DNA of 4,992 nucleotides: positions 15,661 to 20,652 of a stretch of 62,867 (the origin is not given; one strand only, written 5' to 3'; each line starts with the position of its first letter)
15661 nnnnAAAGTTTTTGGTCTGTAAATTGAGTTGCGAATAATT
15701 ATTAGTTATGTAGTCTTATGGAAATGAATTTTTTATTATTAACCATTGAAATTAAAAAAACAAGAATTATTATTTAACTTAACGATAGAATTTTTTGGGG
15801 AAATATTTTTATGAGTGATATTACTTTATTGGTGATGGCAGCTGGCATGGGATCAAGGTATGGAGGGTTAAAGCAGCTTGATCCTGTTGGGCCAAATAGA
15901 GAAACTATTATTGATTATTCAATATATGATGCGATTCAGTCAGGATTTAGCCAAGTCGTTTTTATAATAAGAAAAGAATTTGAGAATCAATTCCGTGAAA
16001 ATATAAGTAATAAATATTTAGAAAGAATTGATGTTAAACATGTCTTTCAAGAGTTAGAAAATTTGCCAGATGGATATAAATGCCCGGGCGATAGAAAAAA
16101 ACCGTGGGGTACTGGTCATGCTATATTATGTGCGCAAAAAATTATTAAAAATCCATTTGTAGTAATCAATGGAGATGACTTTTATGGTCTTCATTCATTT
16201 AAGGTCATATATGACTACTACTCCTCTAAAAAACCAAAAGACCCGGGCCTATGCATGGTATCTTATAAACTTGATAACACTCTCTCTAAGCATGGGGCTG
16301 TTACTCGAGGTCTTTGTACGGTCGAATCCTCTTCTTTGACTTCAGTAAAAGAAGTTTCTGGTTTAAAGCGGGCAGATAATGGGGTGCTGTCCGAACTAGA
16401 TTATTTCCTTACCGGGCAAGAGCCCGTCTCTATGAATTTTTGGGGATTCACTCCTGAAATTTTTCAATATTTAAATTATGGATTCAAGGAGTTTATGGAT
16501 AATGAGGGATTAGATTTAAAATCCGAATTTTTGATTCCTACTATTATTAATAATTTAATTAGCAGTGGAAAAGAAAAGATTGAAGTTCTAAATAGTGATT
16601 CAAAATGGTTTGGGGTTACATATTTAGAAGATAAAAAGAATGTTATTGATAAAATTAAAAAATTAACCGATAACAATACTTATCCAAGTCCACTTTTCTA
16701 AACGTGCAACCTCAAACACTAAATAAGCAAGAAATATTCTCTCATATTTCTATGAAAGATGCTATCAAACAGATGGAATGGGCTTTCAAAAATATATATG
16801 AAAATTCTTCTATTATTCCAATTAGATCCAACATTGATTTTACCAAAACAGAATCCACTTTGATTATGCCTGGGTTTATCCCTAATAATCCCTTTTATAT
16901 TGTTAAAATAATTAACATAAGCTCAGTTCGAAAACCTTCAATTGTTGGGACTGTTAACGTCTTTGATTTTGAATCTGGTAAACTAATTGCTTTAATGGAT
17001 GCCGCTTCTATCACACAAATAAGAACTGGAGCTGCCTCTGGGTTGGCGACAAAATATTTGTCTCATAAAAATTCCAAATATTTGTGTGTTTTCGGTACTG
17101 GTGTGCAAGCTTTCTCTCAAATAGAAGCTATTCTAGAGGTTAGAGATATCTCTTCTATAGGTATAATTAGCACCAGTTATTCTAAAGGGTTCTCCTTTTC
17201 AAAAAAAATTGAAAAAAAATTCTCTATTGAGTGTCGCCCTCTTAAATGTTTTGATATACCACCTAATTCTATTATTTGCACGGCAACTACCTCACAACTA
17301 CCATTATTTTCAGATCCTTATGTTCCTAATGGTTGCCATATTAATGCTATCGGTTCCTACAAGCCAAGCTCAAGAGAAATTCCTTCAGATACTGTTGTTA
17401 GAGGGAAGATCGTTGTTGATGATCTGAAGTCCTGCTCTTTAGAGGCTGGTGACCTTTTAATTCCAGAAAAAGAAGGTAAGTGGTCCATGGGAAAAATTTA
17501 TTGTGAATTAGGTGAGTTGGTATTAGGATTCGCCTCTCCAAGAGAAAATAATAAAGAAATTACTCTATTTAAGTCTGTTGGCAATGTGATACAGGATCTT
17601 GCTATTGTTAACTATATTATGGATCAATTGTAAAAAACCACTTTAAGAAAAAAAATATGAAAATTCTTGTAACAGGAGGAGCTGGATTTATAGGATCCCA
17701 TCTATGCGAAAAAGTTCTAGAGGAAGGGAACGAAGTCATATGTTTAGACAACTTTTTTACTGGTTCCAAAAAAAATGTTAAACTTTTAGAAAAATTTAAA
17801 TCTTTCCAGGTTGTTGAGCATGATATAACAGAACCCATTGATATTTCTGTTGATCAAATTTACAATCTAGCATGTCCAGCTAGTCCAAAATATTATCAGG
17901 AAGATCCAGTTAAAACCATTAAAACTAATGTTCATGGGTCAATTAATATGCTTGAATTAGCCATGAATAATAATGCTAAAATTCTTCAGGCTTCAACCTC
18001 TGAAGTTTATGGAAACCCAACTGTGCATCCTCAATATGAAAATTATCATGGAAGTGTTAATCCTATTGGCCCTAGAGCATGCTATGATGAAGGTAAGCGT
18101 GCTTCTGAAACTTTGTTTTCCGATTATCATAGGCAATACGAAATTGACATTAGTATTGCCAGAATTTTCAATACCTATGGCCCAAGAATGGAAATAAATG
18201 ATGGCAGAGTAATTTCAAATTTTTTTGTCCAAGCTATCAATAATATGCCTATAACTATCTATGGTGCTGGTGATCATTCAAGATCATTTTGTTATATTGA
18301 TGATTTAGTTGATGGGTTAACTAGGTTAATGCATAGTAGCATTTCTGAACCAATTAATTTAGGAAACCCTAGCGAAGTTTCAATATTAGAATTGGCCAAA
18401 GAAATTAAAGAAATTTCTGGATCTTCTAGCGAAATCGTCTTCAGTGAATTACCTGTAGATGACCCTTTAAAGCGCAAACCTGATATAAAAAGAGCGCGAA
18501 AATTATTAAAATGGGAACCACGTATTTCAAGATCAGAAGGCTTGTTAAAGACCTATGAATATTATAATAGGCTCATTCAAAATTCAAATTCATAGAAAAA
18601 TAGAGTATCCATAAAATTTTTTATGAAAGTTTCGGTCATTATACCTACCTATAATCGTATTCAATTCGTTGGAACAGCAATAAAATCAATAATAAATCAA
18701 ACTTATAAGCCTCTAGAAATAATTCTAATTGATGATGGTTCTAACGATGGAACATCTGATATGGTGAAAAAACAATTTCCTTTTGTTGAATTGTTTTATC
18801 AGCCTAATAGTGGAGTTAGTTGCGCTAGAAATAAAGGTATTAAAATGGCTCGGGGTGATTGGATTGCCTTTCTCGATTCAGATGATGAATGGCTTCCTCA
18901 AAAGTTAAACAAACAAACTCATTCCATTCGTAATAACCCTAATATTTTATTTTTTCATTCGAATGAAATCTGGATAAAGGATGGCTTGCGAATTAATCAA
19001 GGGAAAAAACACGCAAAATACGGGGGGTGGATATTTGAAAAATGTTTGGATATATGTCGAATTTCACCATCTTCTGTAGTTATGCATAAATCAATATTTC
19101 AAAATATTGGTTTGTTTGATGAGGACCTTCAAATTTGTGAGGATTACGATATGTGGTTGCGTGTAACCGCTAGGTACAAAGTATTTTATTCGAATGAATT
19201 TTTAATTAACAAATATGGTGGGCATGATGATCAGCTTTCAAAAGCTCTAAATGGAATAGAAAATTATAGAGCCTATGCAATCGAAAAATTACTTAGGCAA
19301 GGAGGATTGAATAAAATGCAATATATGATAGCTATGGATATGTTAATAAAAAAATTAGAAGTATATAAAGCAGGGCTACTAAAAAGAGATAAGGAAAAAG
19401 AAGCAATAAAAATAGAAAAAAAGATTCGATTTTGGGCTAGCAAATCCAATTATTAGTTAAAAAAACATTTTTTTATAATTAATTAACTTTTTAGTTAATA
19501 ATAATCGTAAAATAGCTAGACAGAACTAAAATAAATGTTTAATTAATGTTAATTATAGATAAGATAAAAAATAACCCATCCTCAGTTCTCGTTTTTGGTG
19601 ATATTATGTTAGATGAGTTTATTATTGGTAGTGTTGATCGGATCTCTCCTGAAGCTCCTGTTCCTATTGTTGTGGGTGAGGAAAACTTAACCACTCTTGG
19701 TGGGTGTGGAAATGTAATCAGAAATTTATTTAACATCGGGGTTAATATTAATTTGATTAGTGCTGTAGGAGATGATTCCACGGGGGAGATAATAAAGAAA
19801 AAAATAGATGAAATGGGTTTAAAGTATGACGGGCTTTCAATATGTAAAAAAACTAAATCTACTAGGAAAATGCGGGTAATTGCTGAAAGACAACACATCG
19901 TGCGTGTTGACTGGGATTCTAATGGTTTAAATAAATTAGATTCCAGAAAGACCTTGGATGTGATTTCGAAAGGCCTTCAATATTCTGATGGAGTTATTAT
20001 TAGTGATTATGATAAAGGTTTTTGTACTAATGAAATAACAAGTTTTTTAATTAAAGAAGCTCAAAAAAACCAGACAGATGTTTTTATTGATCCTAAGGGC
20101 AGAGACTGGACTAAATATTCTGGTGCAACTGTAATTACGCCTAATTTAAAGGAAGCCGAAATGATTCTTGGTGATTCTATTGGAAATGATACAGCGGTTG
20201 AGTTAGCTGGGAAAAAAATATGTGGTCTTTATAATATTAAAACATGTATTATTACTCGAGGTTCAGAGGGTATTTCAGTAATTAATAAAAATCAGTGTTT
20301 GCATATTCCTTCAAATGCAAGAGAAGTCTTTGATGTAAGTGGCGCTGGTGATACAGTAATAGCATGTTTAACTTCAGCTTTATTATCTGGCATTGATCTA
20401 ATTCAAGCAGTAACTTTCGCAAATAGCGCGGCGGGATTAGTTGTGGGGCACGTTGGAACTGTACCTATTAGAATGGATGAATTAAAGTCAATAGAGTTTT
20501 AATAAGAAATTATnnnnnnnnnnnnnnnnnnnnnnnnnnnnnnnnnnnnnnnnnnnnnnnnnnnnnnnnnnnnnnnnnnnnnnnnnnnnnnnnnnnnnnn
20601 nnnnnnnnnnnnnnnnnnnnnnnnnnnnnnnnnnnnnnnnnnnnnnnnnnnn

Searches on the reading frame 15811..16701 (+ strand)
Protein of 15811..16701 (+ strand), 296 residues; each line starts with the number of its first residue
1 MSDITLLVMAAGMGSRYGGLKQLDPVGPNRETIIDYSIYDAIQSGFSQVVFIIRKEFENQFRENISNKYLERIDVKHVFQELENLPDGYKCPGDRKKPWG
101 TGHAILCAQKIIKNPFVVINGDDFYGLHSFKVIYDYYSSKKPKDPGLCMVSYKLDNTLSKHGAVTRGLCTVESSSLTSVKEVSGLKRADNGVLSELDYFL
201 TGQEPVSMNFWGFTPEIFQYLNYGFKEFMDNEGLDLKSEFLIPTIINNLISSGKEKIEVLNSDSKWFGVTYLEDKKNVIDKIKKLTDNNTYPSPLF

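Call 35: search_protein_families(library=pfam, proteins=[window:15811-16701:+], max_evalue=0.0001)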
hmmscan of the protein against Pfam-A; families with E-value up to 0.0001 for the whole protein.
window:15811-16701:+ (296 aa): 1 family
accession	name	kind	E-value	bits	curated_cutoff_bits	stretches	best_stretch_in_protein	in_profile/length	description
PF00483.29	NTP_transferase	-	2.7e-08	34.1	21.2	1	7-266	3-226/245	Nucleotidyl transferase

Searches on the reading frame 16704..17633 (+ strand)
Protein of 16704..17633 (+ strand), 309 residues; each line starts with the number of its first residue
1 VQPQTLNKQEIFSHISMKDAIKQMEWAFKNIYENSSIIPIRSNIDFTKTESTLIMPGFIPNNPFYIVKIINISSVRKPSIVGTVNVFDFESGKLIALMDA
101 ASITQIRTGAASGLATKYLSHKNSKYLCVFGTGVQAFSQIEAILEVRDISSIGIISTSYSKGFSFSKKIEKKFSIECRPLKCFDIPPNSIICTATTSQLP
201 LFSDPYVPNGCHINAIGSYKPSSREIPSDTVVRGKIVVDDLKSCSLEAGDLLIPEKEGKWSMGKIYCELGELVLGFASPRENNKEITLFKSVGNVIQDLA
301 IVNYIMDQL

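Call 35: search_protein_families(library=pfam, proteins=[window:16704-17633:+], max_evalue=0.0001)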
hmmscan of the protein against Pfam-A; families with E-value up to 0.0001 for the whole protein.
window:16704-17633:+ (309 aa): 1 family
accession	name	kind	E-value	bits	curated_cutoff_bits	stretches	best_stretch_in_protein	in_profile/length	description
PF02423.21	OCD_Mu_crystall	-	6e-47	160.6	24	1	6-308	6-309/314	Ornithine cyclodeaminase/mu-crystallin family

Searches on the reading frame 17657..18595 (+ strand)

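Call 35: search_protein_families(library=pfam, proteins=[window:17657-18595:+], max_evalue=0.0001)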
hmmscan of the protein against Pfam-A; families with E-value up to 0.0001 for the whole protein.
window:17657-18595:+ (312 aa): 6 families
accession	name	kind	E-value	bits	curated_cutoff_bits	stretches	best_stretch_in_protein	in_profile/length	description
PF16363.11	GDP_Man_Dehyd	-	1.1e-50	173.5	27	1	4-296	1-329/332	GDP-mannose 4,6 dehydratase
PF01370.27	Epimerase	-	9.1e-50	169.7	20.9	1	3-236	1-240/240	NAD dependent epimerase/dehydratase family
PF01073.25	3Beta_HSD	-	1.8e-09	37.5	22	1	4-153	1-156/280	3-beta hydroxysteroid dehydrogenase/isomerase family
PF02719.21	Polysacc_synt_2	-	2.7e-09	37.1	20.2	1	3-108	1-121/293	Polysaccharide biosynthesis protein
PF04321.23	RmlD_sub_bind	-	7.2e-09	35.6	27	1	1-255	1-232/287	RmlD substrate binding domain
PF07993.18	NAD_binding_4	-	8.7e-09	35.3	20.1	0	64-175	88-209/258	Male sterility protein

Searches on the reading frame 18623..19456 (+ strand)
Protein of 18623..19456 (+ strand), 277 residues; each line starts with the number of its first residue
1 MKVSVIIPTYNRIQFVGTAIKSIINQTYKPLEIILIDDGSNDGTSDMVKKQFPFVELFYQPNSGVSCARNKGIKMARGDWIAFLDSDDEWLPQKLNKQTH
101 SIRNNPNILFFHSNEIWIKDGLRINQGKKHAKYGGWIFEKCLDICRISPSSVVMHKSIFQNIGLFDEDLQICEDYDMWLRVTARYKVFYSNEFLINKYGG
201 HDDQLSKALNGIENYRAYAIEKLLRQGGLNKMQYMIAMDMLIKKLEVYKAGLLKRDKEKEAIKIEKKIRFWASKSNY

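Call 35: search_protein_families(library=pfam, proteins=[window:18623-19456:+], max_evalue=0.0001)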
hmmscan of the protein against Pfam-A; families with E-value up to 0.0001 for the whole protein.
window:18623-19456:+ (277 aa): 3 families
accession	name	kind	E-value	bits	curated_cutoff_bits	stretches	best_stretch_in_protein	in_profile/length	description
PF00535.33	Glycos_transf_2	-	5.7e-35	121.2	23.3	1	4-129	1-130/168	Glycosyl transferase family 2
PF10111.15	Glyco_tranf_2_2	-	4.1e-17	63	27.3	1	4-189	1-207/276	Glycosyltransferase like family 2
PF13641.12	Glyco_tranf_2_3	-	4.9e-14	53.3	27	1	3-183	3-196/230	Glycosyltransferase like family 2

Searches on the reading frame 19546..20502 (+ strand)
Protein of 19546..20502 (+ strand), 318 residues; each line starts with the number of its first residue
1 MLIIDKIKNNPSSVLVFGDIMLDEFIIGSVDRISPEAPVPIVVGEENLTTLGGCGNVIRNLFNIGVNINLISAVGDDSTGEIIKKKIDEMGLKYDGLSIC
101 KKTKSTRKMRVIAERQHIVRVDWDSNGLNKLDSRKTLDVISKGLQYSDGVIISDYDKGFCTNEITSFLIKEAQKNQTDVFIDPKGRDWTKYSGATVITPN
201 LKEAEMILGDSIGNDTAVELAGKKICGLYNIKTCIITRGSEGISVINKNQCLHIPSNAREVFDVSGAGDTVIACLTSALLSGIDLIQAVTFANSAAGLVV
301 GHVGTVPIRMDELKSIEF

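Call 35: search_protein_families(library=pfam, proteins=[window:19546-20502:+], max_evalue=0.0001)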
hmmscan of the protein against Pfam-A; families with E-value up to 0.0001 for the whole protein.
window:19546-20502:+ (318 aa): 2 families
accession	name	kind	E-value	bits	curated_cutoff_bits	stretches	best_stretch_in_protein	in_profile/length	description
PF00294.29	PfkB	-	6.2e-41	141.1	25.8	1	13-306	3-296/302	pfkB family carbohydrate kinase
PF08543.17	Phos_pyr_kin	-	9.9e-11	41.9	27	1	193-293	119-225/246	Phosphomethylpyrimidine kinase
